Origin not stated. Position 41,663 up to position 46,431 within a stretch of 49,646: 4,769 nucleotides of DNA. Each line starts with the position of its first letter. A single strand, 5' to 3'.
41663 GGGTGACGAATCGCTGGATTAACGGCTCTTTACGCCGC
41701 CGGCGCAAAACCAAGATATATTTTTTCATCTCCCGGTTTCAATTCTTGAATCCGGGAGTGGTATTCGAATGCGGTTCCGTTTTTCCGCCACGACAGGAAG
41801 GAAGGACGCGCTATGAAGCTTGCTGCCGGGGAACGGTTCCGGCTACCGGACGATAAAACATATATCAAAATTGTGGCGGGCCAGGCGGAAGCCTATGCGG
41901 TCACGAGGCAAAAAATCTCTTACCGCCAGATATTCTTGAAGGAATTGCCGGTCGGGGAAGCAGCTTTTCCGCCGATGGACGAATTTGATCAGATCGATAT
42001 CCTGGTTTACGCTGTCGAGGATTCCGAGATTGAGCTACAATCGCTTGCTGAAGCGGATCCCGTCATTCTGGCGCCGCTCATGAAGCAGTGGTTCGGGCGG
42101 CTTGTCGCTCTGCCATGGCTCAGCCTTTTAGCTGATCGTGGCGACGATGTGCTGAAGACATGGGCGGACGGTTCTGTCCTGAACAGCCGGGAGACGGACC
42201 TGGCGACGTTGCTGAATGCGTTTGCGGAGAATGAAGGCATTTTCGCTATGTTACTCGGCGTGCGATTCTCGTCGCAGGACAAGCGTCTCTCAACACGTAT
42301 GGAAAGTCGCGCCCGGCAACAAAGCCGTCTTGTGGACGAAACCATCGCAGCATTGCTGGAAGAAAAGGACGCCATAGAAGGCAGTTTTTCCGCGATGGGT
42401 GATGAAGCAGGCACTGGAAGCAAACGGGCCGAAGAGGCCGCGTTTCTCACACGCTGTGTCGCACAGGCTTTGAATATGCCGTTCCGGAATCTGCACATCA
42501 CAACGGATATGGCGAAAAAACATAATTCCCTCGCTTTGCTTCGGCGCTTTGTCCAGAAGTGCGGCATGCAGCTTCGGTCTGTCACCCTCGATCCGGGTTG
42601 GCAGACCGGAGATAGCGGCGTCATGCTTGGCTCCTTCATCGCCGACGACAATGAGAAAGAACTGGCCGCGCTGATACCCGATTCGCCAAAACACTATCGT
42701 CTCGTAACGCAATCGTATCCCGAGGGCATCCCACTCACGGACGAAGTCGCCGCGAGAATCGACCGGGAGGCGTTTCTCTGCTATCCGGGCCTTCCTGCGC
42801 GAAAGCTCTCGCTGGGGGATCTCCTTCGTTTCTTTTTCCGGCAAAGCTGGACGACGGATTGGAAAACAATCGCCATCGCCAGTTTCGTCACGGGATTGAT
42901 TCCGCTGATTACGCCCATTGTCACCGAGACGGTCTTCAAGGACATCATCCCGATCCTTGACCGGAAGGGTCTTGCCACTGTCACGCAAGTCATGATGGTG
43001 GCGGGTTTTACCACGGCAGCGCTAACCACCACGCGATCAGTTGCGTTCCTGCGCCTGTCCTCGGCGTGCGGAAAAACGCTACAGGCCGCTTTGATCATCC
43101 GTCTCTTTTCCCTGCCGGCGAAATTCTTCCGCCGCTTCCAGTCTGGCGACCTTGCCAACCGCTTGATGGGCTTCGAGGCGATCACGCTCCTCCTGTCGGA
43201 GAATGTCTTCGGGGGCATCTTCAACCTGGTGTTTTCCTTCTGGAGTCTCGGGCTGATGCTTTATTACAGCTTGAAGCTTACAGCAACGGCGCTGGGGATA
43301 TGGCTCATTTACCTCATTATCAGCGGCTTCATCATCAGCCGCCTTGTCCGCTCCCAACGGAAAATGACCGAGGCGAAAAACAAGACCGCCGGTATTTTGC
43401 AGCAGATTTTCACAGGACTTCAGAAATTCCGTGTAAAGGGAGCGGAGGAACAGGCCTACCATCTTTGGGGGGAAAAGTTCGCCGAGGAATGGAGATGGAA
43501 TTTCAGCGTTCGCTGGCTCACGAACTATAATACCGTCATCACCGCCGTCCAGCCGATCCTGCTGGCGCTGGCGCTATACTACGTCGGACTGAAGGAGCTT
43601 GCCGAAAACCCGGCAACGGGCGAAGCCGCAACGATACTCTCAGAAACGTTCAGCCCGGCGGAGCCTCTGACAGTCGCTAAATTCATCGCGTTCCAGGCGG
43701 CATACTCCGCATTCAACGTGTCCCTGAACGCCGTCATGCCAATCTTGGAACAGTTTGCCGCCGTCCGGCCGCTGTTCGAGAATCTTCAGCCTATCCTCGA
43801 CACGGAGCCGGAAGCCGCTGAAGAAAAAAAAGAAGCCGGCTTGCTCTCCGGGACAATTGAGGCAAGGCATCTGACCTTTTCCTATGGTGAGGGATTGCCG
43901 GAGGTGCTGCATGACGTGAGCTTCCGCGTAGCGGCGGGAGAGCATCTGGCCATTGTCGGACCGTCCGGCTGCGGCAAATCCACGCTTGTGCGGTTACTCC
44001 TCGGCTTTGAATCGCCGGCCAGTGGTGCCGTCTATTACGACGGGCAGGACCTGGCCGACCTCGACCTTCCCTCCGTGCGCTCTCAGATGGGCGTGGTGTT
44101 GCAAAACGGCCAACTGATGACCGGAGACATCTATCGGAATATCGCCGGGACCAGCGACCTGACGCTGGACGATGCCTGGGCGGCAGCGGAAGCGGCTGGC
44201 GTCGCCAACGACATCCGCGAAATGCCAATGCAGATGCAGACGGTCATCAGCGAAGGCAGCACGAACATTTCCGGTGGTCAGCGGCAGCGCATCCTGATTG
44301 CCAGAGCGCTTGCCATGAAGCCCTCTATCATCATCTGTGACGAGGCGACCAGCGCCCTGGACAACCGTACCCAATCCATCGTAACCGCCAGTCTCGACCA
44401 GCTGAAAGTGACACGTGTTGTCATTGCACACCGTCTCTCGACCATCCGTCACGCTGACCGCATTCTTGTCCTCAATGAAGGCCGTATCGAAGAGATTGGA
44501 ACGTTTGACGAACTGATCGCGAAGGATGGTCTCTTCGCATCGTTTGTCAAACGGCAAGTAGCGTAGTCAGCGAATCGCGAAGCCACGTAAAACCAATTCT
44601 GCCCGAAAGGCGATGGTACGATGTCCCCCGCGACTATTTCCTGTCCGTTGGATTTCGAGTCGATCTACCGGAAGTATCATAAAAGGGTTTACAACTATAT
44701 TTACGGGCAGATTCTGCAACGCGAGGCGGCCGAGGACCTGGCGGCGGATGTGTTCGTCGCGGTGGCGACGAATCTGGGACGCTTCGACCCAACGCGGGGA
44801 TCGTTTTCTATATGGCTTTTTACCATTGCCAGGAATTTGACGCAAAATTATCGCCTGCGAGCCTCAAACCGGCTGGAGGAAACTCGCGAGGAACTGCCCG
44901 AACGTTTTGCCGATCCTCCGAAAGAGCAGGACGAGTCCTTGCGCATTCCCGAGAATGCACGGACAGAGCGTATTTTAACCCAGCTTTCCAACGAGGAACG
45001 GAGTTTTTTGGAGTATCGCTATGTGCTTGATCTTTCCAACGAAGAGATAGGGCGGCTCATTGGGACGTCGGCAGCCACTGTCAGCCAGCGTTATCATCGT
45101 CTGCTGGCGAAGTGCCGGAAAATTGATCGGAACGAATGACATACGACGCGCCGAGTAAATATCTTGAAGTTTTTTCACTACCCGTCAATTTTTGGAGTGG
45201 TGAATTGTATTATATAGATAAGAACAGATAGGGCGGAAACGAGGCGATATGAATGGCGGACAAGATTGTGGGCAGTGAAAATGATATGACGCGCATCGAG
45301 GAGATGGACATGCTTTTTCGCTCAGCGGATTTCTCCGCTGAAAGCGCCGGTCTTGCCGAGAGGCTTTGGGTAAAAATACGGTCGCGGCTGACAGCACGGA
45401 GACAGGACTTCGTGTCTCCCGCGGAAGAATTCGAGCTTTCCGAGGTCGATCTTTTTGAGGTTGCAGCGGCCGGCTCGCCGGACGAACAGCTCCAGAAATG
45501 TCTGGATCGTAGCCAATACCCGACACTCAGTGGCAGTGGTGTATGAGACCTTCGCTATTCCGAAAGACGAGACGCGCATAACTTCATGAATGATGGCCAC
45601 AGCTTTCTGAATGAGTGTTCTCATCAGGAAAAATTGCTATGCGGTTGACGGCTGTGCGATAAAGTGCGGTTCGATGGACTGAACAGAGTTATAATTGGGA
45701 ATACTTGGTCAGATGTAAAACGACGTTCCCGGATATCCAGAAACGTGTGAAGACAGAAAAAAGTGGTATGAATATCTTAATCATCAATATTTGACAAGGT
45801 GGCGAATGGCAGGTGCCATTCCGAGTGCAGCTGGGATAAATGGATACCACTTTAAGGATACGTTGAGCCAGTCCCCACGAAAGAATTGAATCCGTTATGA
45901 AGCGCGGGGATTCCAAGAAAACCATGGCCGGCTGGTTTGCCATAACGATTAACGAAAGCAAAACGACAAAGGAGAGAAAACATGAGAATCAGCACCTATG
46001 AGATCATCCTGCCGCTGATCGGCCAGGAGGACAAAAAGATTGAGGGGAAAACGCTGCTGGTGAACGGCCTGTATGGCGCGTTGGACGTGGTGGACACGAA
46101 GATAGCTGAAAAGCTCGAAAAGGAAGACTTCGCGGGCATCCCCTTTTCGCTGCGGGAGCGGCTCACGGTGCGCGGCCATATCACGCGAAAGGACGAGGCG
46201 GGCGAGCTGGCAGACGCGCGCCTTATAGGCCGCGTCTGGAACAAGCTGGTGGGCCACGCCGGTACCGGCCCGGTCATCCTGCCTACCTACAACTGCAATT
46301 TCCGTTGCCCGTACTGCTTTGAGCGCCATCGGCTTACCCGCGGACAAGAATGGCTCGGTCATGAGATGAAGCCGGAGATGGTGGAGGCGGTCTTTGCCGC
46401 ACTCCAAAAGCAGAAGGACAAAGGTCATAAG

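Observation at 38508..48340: RiPP locus: Nif11/NHLP-type export trio + embedded sigma pair + radical SAM/SPASM maturase, with precursor genes missing from the ORF track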

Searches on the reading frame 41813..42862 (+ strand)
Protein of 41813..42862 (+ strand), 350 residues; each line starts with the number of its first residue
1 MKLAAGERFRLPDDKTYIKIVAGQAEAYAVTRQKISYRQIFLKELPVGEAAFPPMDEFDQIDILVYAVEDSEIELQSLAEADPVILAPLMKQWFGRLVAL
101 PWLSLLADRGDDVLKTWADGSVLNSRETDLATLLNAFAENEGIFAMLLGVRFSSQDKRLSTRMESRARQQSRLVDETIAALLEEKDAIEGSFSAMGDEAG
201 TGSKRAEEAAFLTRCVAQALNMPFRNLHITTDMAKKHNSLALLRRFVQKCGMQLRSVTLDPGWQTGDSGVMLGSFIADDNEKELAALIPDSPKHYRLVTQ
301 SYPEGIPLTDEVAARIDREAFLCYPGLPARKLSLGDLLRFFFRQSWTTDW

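Call 55: search_protein_families(library=ncbifam, proteins=[window:41813-42862:+], max_evalue=0.1)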
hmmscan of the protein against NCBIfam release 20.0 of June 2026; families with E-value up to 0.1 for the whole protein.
window:41813-42862:+ (350 aa): 1 family
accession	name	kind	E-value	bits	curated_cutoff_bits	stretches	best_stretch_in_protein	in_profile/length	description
TIGR03797.1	NHLM_micro_ABC2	equivalog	1.7e-13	50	709.4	1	214-345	9-134/686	NHLP bacteriocin export ABC transporter permease/ATPase subunit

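Call 57: search_protein_families(library=pfam, proteins=[window:41813-42862:+], max_evalue=1)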
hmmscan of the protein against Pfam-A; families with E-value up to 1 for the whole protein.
window:41813-42862:+ (350 aa): 0 families
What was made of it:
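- On Radical SAM/SPASM peptide maturases: Pfam SPASM itself gave no hit (call 57).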

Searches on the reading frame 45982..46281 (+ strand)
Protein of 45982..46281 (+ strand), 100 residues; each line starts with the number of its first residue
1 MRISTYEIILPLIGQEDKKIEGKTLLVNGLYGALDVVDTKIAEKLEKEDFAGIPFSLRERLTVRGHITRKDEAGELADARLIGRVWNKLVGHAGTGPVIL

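Call 55: search_protein_families(library=ncbifam, proteins=[window:45982-46281:+], max_evalue=0.1)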
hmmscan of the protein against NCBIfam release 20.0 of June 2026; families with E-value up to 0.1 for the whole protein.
window:45982-46281:+ (100 aa): 2 families
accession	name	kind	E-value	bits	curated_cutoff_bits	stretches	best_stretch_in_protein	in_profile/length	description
NF007589.0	PRK10226.1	equivalog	0.082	11.8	567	1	48-98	164-213/321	beta-aspartyl-peptidase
TIGR02715.1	amido_AtzE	subfamily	0.095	11.6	425.75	0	10-70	24-85/452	AtzE family amidohydrolase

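Call 57: search_protein_families(library=pfam, proteins=[window:45982-46281:+], max_evalue=1)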
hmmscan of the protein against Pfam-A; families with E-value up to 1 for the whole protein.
window:45982-46281:+ (100 aa): 0 families

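Call 77: find_homologous_proteins(query=window:45982-46281:+, max_evalue=0.00001)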
Query window:45982-46281:+ (100 aa): 20 proteins with E <= 0.00001 among 27 candidates.
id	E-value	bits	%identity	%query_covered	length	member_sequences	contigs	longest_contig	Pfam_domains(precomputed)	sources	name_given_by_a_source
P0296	6.0e-43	163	79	100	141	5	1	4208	-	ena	-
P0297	9.5e-43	163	78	100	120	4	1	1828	-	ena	-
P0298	4.1e-42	160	74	97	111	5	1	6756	-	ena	-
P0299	1.0e-41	159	78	98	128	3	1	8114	-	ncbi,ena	-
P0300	2.1e-34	136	74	91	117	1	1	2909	-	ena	-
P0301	4.8e-33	131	64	100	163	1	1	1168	PF04055.28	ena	-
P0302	2.6e-32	129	63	100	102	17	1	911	-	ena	-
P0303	5.6e-31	125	75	81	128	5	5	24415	-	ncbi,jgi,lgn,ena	jgi:hypothetical protein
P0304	2.6e-30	123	70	87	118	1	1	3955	-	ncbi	-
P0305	6.7e-30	121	75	80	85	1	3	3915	-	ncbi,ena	-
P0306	6.7e-27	112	58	93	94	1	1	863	-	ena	-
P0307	2.5e-26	110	56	100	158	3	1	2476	-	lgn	-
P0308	8.6e-26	108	64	83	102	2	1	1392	-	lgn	-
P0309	1.5e-24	104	68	77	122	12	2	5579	-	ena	-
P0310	9.6e-24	102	67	76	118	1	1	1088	-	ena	-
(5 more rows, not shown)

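Call 83: predict_structure(alignment_id=A6)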
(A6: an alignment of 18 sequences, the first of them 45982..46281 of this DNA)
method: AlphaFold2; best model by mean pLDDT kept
length: 100 residues; sequences in the alignment: 18
mean_pLDDT: 89.2   pTM: 0.74
mean pLDDT of the five models: 89.2, 87.9, 87.9, 87.3, 85.9
residues with pLDDT >= 90: 78; 70-90: 11; 50-70: 9; < 50: 2
segments of 3 or more residues with pLDDT < 50: none
pLDDT, mean of each block of 10 residues (from residue 1): 95 93 96 95 96 96 95 93 78 55
secondary structure, 60 per line:
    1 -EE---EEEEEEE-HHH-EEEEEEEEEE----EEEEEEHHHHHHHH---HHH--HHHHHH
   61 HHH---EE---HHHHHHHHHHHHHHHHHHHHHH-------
elements in order: E7-13 E19-28 E33-38 H39-46 H55-63 H72-93
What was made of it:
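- On Radical SAM/SPASM peptide maturases: The AF2 model of residues 1-100 has pLDDT 89, with three strands followed by helices (call 83).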

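Call 85: fold_search(model_id=the predicted structure, library=pdb)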
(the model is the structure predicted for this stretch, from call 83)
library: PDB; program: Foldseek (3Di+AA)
matches with E <= 10: 711; with E <= 0.001: 0
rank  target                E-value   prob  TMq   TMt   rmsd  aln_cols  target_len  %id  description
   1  5v1u_A                1.5e-02  0.91  0.33  0.39  11.7        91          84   16  TbiB1 in Complex with the TbiA(beta) Leader Peptide (released 2018-09-05)
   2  5v1v_A                2.3e-02  0.85  0.33  0.37  11.7        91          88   15  TbiB1 in Complex with the TbiA(alpha) Leader Peptide (released 2018-09-05)
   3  5v1u_B                5.0e-02  0.75  0.33  0.38  11.7        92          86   16  TbiB1 in Complex with the TbiA(beta) Leader Peptide (released 2018-09-05)
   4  5why_B                2.1e-01  0.21  0.23  0.07  12.0        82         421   13  Structural Insights into Thioether Bond Formation in the Biosynthesis of Sactipeptides (released 2017-07-26)
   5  5v1u_D                2.6e-01  0.33  0.31  0.37  11.5        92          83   16  TbiB1 in Complex with the TbiA(beta) Leader Peptide (released 2018-09-05)
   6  7rx9                  2.6e-01  0.21  0.26  0.09  14.2       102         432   18  Structure of autoinhibited P-Rex1 (released 2022-08-10)
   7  5v1u_C                2.9e-01  0.30  0.32  0.36  11.6        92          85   16  TbiB1 in Complex with the TbiA(beta) Leader Peptide (released 2018-09-05)
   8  4uyk_B                3.1e-01  0.20  0.28  0.31   7.2        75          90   19  Crystal structure of a Signal Recognition Particle Alu domain in the elongation arrest conformation (released 2014-11-05)
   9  4uyj_D                4.3e-01  0.23  0.28  0.32   6.7        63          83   21  Crystal structure of a Signal Recognition Particle Alu domain in the elongation arrest conformation (released 2014-11-05)
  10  3o4n_B                4.6e-01  0.16  0.28  0.22  12.8       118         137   17  Crystal structure of the Rous Associated Virus Integrase catalytic domain in MES buffer pH 6.0 (released 2011-08-31)
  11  5aox_E                4.9e-01  0.21  0.29  0.33   6.9        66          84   21  Human Alu RNA retrotransposition complex in the ribosome-stalling conformation (released 2015-11-11)
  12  9mtq_2w               4.9e-01  0.18  0.28  0.13  10.3        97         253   13  Crystal structure of the wild-type Thermus thermophilus 70S ribosome in complex with mRNA, A-site GGD-mutant Release  (released 2025-06-18)
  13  3o4q                  5.3e-01  0.12  0.26  0.20  12.9       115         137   16  Crystal structure of the Rous Associated Virus Integrase catalytic domain A182T in citrate buffer pH 6.2 (released 2011-08-31)
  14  1czb                  5.3e-01  0.12  0.25  0.19  12.7       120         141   15  ATOMIC RESOLUTION ASV INTEGRASE CORE DOMAIN FROM HEPES (released 1999-09-08)
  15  7ut1_b                6.4e-01  0.15  0.30  0.15  11.7       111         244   17  Higher-order assembly of multiple MMTV strand transfer complex intasomes (released 2022-08-24)
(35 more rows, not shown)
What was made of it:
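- The N-terminal domain model resembles leader-binding RRE domains (calls 83, 85). The RRE fold matches are weak (best E = 0.015, TM = 0.33; call 85).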
